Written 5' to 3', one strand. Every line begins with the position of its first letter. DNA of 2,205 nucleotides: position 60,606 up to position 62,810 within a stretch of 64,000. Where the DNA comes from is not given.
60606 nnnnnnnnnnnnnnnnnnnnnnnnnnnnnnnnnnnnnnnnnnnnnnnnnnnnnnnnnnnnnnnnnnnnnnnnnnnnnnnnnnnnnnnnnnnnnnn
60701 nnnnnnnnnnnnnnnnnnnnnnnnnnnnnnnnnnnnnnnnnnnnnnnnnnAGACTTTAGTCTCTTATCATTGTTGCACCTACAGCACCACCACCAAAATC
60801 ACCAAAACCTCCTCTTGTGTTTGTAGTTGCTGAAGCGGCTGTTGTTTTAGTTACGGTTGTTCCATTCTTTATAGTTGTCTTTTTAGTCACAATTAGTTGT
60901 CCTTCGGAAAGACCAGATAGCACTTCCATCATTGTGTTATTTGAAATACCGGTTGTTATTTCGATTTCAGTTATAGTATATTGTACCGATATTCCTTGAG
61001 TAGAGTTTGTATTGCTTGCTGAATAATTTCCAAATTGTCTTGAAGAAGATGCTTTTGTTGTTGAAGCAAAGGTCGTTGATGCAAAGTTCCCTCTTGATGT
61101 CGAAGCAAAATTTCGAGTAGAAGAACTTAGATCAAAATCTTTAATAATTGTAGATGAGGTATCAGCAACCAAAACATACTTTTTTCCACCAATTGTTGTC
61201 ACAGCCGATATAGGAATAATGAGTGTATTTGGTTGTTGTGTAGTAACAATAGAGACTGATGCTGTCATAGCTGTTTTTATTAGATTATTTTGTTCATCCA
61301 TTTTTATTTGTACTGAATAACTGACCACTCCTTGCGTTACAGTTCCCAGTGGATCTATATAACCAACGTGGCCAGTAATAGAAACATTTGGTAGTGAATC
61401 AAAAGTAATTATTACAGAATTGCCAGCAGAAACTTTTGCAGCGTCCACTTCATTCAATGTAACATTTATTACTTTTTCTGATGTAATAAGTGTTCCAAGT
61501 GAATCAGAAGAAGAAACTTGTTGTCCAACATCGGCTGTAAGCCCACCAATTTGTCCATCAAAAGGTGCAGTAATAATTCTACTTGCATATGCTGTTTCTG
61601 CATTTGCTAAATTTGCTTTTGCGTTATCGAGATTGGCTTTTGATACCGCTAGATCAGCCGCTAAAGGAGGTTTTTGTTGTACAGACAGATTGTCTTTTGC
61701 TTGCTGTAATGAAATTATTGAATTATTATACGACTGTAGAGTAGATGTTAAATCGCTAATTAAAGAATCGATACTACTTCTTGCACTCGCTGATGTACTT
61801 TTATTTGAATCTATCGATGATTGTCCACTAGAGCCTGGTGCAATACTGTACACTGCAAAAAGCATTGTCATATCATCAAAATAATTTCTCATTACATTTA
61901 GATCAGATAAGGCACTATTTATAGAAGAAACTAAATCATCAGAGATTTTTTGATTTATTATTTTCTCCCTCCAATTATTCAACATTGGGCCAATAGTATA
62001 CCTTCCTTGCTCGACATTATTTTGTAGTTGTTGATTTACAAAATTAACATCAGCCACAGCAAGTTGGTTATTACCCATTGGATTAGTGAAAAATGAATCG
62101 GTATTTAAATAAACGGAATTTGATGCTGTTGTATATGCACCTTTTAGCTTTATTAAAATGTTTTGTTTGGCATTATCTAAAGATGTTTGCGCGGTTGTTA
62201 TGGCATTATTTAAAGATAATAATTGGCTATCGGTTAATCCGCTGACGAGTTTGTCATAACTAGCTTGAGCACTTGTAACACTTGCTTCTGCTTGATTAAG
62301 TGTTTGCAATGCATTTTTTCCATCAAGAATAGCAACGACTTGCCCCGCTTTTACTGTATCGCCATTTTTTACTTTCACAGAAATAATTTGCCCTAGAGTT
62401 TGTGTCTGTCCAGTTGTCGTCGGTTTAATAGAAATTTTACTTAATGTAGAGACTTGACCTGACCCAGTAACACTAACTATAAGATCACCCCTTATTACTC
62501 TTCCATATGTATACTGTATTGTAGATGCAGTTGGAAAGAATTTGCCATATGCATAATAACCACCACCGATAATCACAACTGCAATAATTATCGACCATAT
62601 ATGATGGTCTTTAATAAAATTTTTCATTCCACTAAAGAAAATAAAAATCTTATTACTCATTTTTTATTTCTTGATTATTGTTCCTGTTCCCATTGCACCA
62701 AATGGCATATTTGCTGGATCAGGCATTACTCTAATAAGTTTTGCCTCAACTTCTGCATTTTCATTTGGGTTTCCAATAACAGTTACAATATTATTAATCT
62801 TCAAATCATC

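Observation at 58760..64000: ECF sigma factor co-transcribed with a MacAB-like HlyD/ABC/FtsX export module and two small membrane proteins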

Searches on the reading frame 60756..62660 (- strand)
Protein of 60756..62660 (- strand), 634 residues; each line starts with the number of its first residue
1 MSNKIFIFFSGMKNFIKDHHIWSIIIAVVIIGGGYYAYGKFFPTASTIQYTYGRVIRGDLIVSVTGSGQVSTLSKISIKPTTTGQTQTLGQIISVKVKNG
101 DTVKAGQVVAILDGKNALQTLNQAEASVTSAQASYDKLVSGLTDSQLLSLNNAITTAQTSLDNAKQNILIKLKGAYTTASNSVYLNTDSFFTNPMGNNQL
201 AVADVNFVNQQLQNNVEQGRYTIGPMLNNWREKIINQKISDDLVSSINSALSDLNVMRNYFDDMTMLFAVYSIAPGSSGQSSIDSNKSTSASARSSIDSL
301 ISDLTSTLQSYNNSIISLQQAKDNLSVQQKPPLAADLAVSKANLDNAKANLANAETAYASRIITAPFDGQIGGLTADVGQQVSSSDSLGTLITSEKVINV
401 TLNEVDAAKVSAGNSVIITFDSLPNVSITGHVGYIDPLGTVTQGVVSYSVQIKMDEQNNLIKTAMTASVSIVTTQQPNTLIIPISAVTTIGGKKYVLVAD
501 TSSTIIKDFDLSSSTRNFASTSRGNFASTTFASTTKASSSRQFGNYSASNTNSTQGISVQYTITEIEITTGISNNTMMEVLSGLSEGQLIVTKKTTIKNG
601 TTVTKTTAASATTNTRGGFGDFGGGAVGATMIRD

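Call 6: search_protein_families(library=pfam, proteins=[window:60756-62660:-], max_evalue=0.01)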
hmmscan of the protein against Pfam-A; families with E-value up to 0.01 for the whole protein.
window:60756-62660:- (634 aa): 3 families
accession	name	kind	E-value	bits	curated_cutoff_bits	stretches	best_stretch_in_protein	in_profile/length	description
PF13437.12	HlyD_3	-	1.6e-12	48.5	22.2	1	363-457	2-96/106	HlyD family secretion protein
PF16576.10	HlyD_D23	-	4.6e-11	42.8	30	1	349-467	97-214/214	Barrel-sandwich domain of CusB or HlyD membrane-fusion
PF00364.28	Biotin_lipoyl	-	8.9e-08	32.3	22.1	1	84-113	9-37/73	Biotin-requiring enzyme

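Call 7: search_protein_families(library=ncbifam, proteins=[window:60756-62660:-], max_evalue=0.01)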
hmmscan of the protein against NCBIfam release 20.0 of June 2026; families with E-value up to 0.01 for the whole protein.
window:60756-62660:- (634 aa): 20 families
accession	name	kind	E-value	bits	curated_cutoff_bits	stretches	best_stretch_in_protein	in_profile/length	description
TIGR01730.1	RND_mfp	subfamily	3.2e-32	111.8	94.9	2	324-501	98-274/322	efflux RND transporter periplasmic adaptor subunit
NF002939.0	PRK03598.1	equivalog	2.6e-23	82.7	393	2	90-168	53-131/332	secretion protein HlyD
NF008606.0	PRK11578.1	equivalog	7.2e-23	81.3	342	2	317-495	145-323/371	macrolide transporter subunit MacA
TIGR00999.1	8a0102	subfamily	4e-19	68.8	319.3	1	335-501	65-232/271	CzcB/NccB family metal efflux transporter periplasmic adaptor subunit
TIGR00998.1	8a0101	subfamily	2e-18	66.5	390.8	2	281-478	146-322/334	EmrA/EmrK family multidrug efflux transporter periplasmic adaptor subunit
NF007785.0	PRK10476.1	equivalog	9.1e-15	54.3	376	1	307-435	150-284/347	multidrug transporter subunit MdtN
TIGR02971.1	heterocyst_DevB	subfamily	3.3e-12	46.4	129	2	290-436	133-279/327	ABC exporter membrane fusion protein, DevB family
TIGR01843.1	type_I_hlyD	subfamily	9.8e-12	44.5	208.65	1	63-457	30-375/422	HlyD family type I secretion periplasmic adaptor subunit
TIGR03794.1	NHLM_micro_HlyD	equivalog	1.4e-08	34.1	156.2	1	56-422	38-320/421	NHLP bacteriocin system secretion protein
NF045904.1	RND-peri-MexE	equivalog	3.3e-07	29.5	714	1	338-504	149-324/390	multidrug efflux RND transporter periplasmic adaptor subunit MexE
NF011715.0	PRK15136.1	equivalog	5.8e-06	25.2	563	2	86-166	66-141/390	multidrug efflux MFS transporter periplasmic adaptor subunit EmrA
NF008589.1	PRK11556.1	equivalog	1.9e-05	23.7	391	1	328-506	160-345/392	MdtA/MuxA family multidrug efflux RND transporter periplasmic adaptor subunit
TIGR01348.1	PDHac_trf_long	equivalog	6.8e-05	21.6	552.1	1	88-167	49-128/587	dihydrolipoyllysine-residue acetyltransferase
NF006761.0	PRK09282.1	domain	0.00056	18.5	402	0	85-114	525-554/591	pyruvate carboxylase subunit B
TIGR01108.1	oadA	equivalog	0.00081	18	756.5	0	78-121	514-557/582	sodium-extruding oxaloacetate decarboxylase subunit alpha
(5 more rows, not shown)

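Call 43: search_solved_structures(query=window:60756-62660:-, max_evalue=0.001)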
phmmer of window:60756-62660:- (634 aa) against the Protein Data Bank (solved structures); distinct sequences matched with E-value up to 0.001: 9.
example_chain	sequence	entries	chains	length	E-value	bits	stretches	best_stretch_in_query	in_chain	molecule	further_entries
9qgy_G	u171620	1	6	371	8.5e-13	51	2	332-495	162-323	Macrolide export protein MacA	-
5nik_D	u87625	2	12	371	2.2e-12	49.7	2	323-495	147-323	Macrolide export protein MacA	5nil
3fpp_A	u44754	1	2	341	5.8e-11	45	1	321-495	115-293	Macrolide-specific efflux protein macA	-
6vej_P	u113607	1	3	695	9.4e-08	34.4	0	336-504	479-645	Probable Resistance-Nodulation-Cell Division (RND) efflux membrane fusion protein,Probable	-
20yy_D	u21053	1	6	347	5.2e-07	31.9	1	346-506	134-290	Multidrug efflux RND transporter periplasmic adaptor subunit MexJ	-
4dk0_A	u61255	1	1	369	1.6e-05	27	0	333-441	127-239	Putative MacA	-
4tko_B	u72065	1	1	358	0.00014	23.9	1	331-450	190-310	EmrA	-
4kks_A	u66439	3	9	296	0.0002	23.4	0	357-507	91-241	Membrane fusion protein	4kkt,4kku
3lnn_A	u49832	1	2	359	0.00021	23.3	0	363-491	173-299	Membrane fusion protein (MFP) heavy metal cation efflux ZneB (CzcB-like)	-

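Call 80: search_solved_structures(query=window:60756-62660:-, max_evalue=1e-9, show_alignments=1)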
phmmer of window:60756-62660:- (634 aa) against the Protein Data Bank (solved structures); distinct sequences matched with E-value up to 1e-9: 3.
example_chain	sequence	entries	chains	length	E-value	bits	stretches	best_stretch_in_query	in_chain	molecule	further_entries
9qgy_G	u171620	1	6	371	8.5e-13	51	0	332-495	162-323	Macrolide export protein MacA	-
5nik_D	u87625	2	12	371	2.2e-12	49.7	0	323-495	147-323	Macrolide export protein MacA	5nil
3fpp_A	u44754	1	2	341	5.8e-11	45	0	321-495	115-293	Macrolide-specific efflux protein macA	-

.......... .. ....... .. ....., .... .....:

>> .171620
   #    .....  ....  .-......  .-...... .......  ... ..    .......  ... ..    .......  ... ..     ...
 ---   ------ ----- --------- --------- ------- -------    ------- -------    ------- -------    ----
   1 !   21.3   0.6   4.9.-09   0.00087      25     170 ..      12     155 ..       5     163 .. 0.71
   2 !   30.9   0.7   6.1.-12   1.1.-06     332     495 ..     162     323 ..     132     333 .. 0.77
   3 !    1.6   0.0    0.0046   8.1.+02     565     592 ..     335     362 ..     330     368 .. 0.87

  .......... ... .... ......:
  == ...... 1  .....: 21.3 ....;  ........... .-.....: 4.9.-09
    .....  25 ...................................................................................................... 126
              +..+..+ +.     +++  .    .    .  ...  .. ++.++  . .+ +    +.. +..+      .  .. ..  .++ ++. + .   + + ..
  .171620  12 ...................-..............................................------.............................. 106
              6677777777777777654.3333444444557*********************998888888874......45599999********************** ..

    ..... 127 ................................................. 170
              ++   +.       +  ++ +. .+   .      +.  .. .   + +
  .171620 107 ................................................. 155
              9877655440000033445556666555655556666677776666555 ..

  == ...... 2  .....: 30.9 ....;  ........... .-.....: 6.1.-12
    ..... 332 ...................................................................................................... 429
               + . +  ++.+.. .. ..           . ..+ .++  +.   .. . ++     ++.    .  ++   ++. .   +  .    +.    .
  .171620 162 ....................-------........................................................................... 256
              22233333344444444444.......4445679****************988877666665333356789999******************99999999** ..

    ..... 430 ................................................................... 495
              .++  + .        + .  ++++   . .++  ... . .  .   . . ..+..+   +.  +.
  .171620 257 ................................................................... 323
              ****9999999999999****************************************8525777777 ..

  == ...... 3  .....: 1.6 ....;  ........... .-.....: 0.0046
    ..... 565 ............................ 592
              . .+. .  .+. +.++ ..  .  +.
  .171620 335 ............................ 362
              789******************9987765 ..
